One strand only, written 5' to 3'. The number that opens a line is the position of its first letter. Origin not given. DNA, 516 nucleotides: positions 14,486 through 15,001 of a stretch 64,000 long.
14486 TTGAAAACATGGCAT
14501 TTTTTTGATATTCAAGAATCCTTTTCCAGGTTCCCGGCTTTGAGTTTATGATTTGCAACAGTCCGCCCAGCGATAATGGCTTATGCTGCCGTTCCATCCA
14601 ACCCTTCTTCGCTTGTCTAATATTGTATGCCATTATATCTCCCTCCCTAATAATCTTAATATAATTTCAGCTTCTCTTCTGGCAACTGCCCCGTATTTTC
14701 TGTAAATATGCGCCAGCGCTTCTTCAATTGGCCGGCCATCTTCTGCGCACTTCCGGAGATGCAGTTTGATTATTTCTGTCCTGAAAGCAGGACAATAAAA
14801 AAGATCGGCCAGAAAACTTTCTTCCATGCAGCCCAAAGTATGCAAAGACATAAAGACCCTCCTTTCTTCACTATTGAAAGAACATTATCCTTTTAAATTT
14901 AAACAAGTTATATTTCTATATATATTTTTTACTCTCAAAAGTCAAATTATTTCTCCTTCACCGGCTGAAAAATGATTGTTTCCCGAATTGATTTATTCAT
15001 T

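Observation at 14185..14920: Compositionally distinct, tightly coupled cassette of three small genes (72, 59, 78 aa) between serS and lysS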

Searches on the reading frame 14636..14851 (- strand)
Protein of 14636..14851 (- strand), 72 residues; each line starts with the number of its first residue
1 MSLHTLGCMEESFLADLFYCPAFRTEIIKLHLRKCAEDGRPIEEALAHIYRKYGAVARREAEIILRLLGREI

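Call 4: search_protein_families(library=pfam, proteins=[window:14636-14851:-], max_evalue=10)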
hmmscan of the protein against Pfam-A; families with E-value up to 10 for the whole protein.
seq(72 aa): 1 family
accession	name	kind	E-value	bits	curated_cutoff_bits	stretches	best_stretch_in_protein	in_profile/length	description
PF14053.11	DUF4248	-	0.078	13.5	27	1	8-69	4-66/68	Domain of unknown function (DUF4248)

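Call 5: search_protein_families(library=phrogs, proteins=[window:14636-14851:-], max_evalue=10)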
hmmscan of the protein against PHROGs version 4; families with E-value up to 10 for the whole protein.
seq(72 aa): 0 families

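Call 10: find_homologous_proteins(query=window:14636-14851:-, max_evalue=1)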
Query seq(72 aa) (72 aa): 3 proteins with E <= 1 among 5 candidates.
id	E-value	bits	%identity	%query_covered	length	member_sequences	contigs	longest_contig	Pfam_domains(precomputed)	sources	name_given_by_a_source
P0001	1.5e-40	153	100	100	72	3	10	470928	-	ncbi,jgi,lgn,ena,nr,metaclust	ncbi:MAG TPA: hypothetical protein P5262_03750 [Candidatus Moranbacteria bacterium]|nr:hypothetical 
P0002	1.3e-30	122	76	100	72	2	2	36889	-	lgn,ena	-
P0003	2.3e-29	118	76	100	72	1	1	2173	-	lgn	-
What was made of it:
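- g1 has 3 clusters in 5.8 billion proteins (call 10).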

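Call 12: find_encoding_contigs(protein=P0002, flank=6000, max_places=6)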
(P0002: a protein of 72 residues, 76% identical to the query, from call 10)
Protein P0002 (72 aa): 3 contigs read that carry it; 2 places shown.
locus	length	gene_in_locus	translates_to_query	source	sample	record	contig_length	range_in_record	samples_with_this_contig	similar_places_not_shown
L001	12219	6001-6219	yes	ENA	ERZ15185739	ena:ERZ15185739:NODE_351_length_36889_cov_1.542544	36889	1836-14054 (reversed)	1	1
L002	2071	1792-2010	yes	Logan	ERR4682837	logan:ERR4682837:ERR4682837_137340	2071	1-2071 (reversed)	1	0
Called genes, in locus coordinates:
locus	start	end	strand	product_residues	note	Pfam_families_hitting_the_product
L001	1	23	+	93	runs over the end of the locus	-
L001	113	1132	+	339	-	PF02912:Phe_tRNA-synt_N, PF01409:tRNA-synt_2d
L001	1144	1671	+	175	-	-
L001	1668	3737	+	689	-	PF03483:B3_4, PF03484:B5, PF17759:tRNA_synthFbeta, PF03147:FDX-ACB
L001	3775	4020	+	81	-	-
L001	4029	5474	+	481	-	PF01336:tRNA_anti-codon, PF00152:tRNA-synt_2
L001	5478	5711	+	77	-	-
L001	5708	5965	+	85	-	PF12961:DUF3850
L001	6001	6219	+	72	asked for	-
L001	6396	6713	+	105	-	-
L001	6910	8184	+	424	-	PF02403:Seryl_tRNA_N, PF00587:tRNA-synt_2b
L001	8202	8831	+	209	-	-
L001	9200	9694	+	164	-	PF10543:ORF6N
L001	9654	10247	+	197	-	-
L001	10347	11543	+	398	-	-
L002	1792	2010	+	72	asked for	-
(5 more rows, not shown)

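Call 13: find_encoding_contigs(protein=P0003, flank=6000, max_places=6)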
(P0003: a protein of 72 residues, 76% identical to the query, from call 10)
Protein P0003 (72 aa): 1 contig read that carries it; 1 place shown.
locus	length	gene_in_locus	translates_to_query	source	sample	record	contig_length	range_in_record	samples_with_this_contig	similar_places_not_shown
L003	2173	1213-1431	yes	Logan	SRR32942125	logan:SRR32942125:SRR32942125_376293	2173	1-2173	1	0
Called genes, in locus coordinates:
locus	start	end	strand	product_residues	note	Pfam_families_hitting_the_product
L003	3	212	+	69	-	?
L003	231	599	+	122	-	-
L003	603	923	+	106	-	-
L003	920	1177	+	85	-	PF12961:DUF3850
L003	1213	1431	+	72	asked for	-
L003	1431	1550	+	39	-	-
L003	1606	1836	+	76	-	-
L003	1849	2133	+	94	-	-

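Call 14: find_encoding_contigs(protein=P0001, flank=6000, max_places=10)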
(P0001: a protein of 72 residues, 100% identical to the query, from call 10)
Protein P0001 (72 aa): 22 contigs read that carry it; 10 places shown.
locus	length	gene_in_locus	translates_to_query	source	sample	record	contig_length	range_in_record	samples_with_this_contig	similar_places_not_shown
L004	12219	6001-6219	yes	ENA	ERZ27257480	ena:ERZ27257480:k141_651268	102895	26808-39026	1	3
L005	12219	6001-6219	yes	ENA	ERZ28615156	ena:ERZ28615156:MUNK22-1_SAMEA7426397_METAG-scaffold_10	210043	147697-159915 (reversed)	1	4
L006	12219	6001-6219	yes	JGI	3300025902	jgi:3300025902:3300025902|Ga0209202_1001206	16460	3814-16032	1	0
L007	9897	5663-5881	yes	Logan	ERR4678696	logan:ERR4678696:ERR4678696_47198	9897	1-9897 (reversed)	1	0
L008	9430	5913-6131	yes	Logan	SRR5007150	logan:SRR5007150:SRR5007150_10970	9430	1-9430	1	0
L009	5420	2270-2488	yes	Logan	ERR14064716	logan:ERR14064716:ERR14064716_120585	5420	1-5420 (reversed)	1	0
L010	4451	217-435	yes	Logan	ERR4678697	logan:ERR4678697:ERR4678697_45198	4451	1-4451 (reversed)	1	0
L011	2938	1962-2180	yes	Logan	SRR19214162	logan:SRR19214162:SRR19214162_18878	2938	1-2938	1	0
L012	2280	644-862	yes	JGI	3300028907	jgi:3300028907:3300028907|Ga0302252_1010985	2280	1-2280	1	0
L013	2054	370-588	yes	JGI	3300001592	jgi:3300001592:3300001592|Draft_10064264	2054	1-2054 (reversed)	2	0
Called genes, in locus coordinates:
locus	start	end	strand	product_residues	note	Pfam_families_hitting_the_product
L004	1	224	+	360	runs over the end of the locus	PF06723:MreB_Mbl, PF00022:Actin (faint), PF00012:HSP70, PF11104:PilM_2 (faint), PF14450:FtsA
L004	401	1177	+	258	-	PF04085:MreC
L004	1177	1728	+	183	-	-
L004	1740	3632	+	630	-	PF03717:PBP_dimer, PF00905:Transpeptidase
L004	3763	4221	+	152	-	PF03449:GreA_GreB_N, PF01272:GreA_GreB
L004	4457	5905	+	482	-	PF01336:tRNA_anti-codon, PF00152:tRNA-synt_2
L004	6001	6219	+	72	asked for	-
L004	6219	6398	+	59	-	-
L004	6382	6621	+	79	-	-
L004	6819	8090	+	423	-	PF02403:Seryl_tRNA_N, PF00587:tRNA-synt_2b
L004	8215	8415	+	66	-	-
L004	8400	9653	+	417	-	PF00232:Glyco_hydro_1, PF00150:Cellulase (faint), PF00232:Glyco_hydro_1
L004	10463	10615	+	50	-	-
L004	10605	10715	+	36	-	-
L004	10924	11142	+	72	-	-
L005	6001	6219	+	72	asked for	-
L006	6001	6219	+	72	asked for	-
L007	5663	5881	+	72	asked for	-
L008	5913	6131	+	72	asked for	-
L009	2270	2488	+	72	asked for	-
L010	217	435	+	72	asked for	-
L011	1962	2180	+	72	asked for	-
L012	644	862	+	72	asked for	-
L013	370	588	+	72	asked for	-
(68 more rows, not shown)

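Call 19: search_protein_families(library=padloc, proteins=[window:14636-14851:-], max_evalue=10)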
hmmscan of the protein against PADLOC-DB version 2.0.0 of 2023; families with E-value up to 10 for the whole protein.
seq(72 aa): 0 families

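Call 20: search_protein_families(library=ncbifam, proteins=[window:14636-14851:-], max_evalue=10)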
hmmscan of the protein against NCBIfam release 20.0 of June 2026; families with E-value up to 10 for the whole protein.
seq(72 aa): 0 families

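Call 34: search_solved_structures(query=A4, max_evalue=10, show_alignments=2)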
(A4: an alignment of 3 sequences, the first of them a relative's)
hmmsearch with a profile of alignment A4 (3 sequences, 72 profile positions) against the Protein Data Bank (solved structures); distinct sequences matched with E-value up to 10: 9.
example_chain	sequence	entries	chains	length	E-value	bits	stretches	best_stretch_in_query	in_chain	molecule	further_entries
7kd3_A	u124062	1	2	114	0.29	14.3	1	30-55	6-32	Putative transcriptional regulator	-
3fl2_A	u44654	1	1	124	0.44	13.8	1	7-27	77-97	E3 ubiquitin-protein ligase UHRF1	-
1z6u_A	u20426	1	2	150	0.7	13.1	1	7-27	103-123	Np95-like ring finger protein isoform b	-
8a74_A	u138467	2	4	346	1.4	12.1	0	15-45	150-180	Isoprenyl diphosphate synthase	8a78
8a7r_A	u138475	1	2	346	1.4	12.1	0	15-45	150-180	Isoprenyl diphosphate synthase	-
8a6u_A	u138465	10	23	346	1.4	12.1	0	15-45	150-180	Isoprenyl diphosphate synthase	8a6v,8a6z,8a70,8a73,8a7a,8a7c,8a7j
8a7b_A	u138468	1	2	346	1.4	12.1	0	15-45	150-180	Isoprenyl diphosphate synthase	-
8a7u_A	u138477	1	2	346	1.4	12.1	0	15-45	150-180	Isoprenyl diphosphate synthase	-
3kbq_A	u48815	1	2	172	1.4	12.1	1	33-55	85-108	Protein Ta0487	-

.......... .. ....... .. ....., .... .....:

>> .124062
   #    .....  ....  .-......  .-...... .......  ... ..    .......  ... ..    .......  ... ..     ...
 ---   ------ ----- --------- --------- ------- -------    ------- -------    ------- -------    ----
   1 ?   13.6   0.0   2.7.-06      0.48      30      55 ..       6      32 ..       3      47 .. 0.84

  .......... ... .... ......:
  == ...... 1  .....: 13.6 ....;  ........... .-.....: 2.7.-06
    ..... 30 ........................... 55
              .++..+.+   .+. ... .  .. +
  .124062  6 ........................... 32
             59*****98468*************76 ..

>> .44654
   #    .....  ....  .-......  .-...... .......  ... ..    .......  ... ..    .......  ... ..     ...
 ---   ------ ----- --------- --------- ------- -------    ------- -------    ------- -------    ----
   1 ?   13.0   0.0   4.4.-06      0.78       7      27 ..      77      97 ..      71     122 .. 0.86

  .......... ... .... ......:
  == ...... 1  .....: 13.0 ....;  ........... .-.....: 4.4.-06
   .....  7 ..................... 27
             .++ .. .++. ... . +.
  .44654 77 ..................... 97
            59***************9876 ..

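Call 49: find_related_loci(query=A4, collection=viral_contigs, flank=6000)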
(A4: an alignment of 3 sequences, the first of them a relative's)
Query A4 (72 aa) in viral_contigs; peptide patterns used: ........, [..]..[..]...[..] (x = any residue, [..] = any of these).
22 stretches matched a pattern, but none encodes a relative of the query by tblastn (E <= 1e-3).

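Call 54: predict_structure(alignment_id=A4)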
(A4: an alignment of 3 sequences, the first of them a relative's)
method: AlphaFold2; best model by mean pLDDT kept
length: 72 residues; sequences in the alignment: 3
mean_pLDDT: 82.4   pTM: 0.67
mean pLDDT of the five models: 82.4, 81.0, 78.6, 78.0, 76.8
residues with pLDDT >= 90: 24; 70-90: 35; 50-70: 11; < 50: 2
segments of 3 or more residues with pLDDT < 50: none
pLDDT, mean of each block of 10 residues (from residue 1): 56 80 88 88 92 93 86 54
secondary structure, 60 per line:
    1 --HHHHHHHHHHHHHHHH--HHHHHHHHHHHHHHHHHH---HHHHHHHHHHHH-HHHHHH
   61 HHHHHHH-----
elements in order: H3-18 H21-38 H42-53 H55-67
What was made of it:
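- Closest known: Sigma-70 region 4 / LuxR-type HTH. Same: g1 ends in two helices joined at a glycine (call 54).
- Closest known: Sigma-70 region 4 / LuxR-type HTH. Different: The first of these two helices spans 12 residues (42-53, call 54).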

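Call 59: fold_search(model_id=the predicted structure, library=pdb)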
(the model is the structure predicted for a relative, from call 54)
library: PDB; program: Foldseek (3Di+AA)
matches with E <= 10: 17; with E <= 0.001: 0
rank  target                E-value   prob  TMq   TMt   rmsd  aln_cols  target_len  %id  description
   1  4bqk_A                2.8e+00  0.07  0.25  0.07   7.9        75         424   19  rice importin_alpha : VirD2NLS complex (released 2014-02-19)
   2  4b8j                  3.1e+00  0.06  0.25  0.07   8.0        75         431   19  rImp_alpha1a (released 2013-01-09)
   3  5xw7_D                4.5e+00  0.18  0.49  0.18   5.4        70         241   13  Crystal structure of the flexible tandem repeat domain of bacterial cellulose synthase subunit C (released 2017-11-01)
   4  8kc4                  5.1e+00  0.14  0.48  0.28   4.1        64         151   19  De novo design protein -NA05 (released 2024-08-07)
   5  4wt0_A                5.1e+00  0.07  0.30  0.31   7.3        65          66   18  Crystal structure of the DNA binding domains of LiaRD191N from E. faecalis (released 2015-05-06)
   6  3o4x_D                5.5e+00  0.12  0.40  0.11   6.7        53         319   11  Crystal structure of complex between amino and carboxy terminal fragments of mDia1 (released 2010-10-13)
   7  5xw7_E                5.8e+00  0.10  0.38  0.18   6.5        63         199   21  Crystal structure of the flexible tandem repeat domain of bacterial cellulose synthase subunit C (released 2017-11-01)
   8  4xeh                  5.8e+00  0.08  0.33  0.08   8.7        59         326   15  Apo structure of KARI from Ignisphaera aggregans (released 2015-04-22)
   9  8f4x_0                7.0e+00  0.10  0.40  0.42   4.1        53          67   26  Top-down design of protein architectures with reinforcement learning (released 2023-05-10)
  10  7tyl_R                7.0e+00  0.09  0.39  0.09  13.4        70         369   18  Calcitonin Receptor in complex with Gs and rat amylin peptide, bypass motif (released 2022-03-23)
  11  2f31_A                7.5e+00  0.10  0.40  0.15   6.7        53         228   11  Crystal structure of the autoinhibitory switch in Formin mDia1; the DID/DAD complex (released 2006-05-30)
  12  9dnn_E                7.5e+00  0.07  0.37  0.40   7.8        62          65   19  Insulin receptor in complex with both insulin and de novo designed site-2 binder "S2B". (released 2025-10-01)
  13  6s7i_B                8.0e+00  0.08  0.37  0.11   6.7        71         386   13  Arbitrium receptor from a Bacillus subtilis Katmira33 phage (released 2021-04-14)
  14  8fg1_MODEL_1_A        9.0e+00  0.08  0.41  0.14   6.6        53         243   11  Human diaphanous inhibitory domain bound to diaphanous autoregulatory domain (released 2023-10-25)
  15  1z2c_D                9.6e+00  0.08  0.41  0.10   6.7        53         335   11  Crystal structure of mDIA1 GBD-FH3 in complex with RhoC-GMPPNP (released 2005-05-10)
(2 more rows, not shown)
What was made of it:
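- On Sigma-70 region 4 / LuxR HTH (g1): All hits have E>1 (call 59).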

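Call 88: search_dna_similar(query=window:14636-14851:-, collection=phages, mode=protein, max_evalue=10, max_rows=10)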
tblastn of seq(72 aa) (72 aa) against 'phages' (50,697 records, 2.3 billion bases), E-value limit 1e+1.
Records with a match: 2; places in all: 2; records where one place covers at least 80% of the query: 0.
Best place of each record, by identity: <60% 2.
By first word of the organism name: Rhizobium 1; Bacteriophage 1.
By host as written in the record: Rhizobium etli Y1_10 1; - 1.
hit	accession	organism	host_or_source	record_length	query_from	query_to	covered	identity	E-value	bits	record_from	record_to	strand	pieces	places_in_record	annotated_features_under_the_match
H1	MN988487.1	Rhizobium phage RHph_Y1_10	Rhizobium etli Y1_10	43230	7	32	36%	46.2%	4e+0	30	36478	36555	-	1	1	hypothetical protein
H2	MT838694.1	Bacteriophage sp.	human fecal samples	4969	20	42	32%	52.2%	7e+0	30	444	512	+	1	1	record has no annotation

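Call 93: fold_search(model_id=the predicted structure, library=viral)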
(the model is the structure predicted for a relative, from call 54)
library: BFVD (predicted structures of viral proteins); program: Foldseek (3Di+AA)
matches with E <= 10: 52; with E <= 0.001: 0
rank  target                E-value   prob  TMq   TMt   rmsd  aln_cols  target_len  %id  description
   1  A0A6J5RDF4            1.5e+00  0.21  0.37  0.38  10.2        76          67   13  Uncharacterized protein [uncultured Caudovirales phage]
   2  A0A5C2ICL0            1.7e+00  0.28  0.47  0.39   7.7        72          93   21  (no name in the UniProt tables at hand)
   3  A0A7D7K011            2.3e+00  0.11  0.32  0.13   7.2        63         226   17  (no name in the UniProt tables at hand)
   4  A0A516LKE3            2.9e+00  0.16  0.37  0.28   3.7        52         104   21  (no name in the UniProt tables at hand)
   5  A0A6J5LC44            2.9e+00  0.15  0.31  0.34   3.9        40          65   20  Uncharacterized protein [uncultured Caudovirales phage]
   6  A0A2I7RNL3            3.1e+00  0.08  0.33  0.32  10.9        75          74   15  Coil containing protein [Vibrio phage 1.204.O._10N.222.46.F12]
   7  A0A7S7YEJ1            3.3e+00  0.33  0.40  0.09   2.8        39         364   28  F-box domain-containing protein [Medusavirus stheno T3]
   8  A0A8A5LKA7            4.0e+00  0.14  0.43  0.38  13.0        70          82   18  Uncharacterized protein [Arthrobacter phage Prairie]
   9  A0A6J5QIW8            4.0e+00  0.06  0.29  0.19  11.9        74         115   22  Uncharacterized protein [uncultured Caudovirales phage]
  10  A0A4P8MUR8            4.2e+00  0.38  0.53  0.31   2.0        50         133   16  (no name in the UniProt tables at hand)
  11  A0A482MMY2            4.2e+00  0.11  0.37  0.24   3.9        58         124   19  Lipoprotein [Burkholderia phage BcepSauron]
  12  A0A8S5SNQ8            4.5e+00  0.08  0.32  0.11   9.1        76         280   20  Uncharacterized protein [Siphoviridae sp. ct7Qv4]
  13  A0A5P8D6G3            4.8e+00  0.18  0.34  0.25   3.4        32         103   25  Uncharacterized protein [Mycobacterium phage LilMcDreamy]
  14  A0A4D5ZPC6            4.8e+00  0.18  0.53  0.22   9.5        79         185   20  (no name in the UniProt tables at hand)
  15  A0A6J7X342            4.8e+00  0.09  0.35  0.33   4.7        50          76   18  Uncharacterized protein [uncultured Caudovirales phage]
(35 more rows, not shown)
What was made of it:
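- Checked: The best HTH protein is the LiaR DNA-binding domain at E=5.1, TM 0.30 (calls 54, 59, 93).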

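Call 95: search_solved_structures(query=A9, max_evalue=10)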
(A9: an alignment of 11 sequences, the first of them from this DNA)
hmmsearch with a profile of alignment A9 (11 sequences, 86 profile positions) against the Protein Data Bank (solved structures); distinct sequences matched with E-value up to 10: 5.
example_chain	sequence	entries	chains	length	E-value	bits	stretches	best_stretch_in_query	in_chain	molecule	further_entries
4yxx_A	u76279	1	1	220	0.049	16.7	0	22-77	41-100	dTor_6x35L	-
1tzt_A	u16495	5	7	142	0.072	16.2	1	33-78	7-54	N utilization substance protein B homolog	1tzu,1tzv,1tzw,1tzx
7sq3_A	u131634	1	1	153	0.4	13.8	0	56-83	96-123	Designed trefoil knot protein, variant 1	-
4hhx_A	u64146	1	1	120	1.1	12.4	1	26-76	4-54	Toxin coregulated pilus biosynthesis protein E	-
6nye_A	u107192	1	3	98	1.4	12.1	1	34-61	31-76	Design construct XAX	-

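Call 98: search_protein_families(library=pfam, alignment_id=A9, max_evalue=10)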
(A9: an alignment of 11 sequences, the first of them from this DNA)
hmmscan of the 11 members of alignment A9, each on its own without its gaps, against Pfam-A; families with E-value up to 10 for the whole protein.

A. member 1, seq(72 aa): 1 family
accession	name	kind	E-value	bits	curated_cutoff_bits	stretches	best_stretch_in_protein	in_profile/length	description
PF14053.11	DUF4248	-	0.078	13.5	27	1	8-69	4-66/68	Domain of unknown function (DUF4248)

B. families by the number of members that match (of 11 scanned): 5 families
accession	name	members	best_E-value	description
PF11788.14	MRP-L46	1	0.04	39S mitochondrial ribosomal protein L46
PF10163.14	EnY2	1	0.052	Transcription factor e(y)2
PF00157.23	Pou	1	0.053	Pou domain - N-terminal to homeobox domain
PF14053.11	DUF4248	1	0.078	Domain of unknown function (DUF4248)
PF23848.1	DUF7212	1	0.18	Family of unknown function (DUF7212)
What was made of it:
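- On MazG/HisE all-alpha NTP pyrophosphatase: There is no Pfam PRA-PH or MazG hit (calls 4, 98).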

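Call 105: search_solved_structures(query=A15, max_evalue=10, show_alignments=2)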
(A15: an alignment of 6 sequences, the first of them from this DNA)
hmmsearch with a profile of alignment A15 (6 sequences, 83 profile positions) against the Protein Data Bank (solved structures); distinct sequences matched with E-value up to 10: 5.
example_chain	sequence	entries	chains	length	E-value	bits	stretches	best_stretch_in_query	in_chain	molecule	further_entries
1jfi_A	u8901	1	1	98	0.29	14.4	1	9-50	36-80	Transcription Regulator NC2 alpha chain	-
6e4h_A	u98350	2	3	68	0.35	14.2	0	42-58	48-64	Partner and localizer of BRCA2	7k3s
7qoe_A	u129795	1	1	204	0.79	13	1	28-71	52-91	HDc domain-containing protein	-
1cii_A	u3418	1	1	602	1.1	12.5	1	52-76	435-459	COLICIN IA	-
3kbq_A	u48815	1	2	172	1.4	12.3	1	42-65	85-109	Protein Ta0487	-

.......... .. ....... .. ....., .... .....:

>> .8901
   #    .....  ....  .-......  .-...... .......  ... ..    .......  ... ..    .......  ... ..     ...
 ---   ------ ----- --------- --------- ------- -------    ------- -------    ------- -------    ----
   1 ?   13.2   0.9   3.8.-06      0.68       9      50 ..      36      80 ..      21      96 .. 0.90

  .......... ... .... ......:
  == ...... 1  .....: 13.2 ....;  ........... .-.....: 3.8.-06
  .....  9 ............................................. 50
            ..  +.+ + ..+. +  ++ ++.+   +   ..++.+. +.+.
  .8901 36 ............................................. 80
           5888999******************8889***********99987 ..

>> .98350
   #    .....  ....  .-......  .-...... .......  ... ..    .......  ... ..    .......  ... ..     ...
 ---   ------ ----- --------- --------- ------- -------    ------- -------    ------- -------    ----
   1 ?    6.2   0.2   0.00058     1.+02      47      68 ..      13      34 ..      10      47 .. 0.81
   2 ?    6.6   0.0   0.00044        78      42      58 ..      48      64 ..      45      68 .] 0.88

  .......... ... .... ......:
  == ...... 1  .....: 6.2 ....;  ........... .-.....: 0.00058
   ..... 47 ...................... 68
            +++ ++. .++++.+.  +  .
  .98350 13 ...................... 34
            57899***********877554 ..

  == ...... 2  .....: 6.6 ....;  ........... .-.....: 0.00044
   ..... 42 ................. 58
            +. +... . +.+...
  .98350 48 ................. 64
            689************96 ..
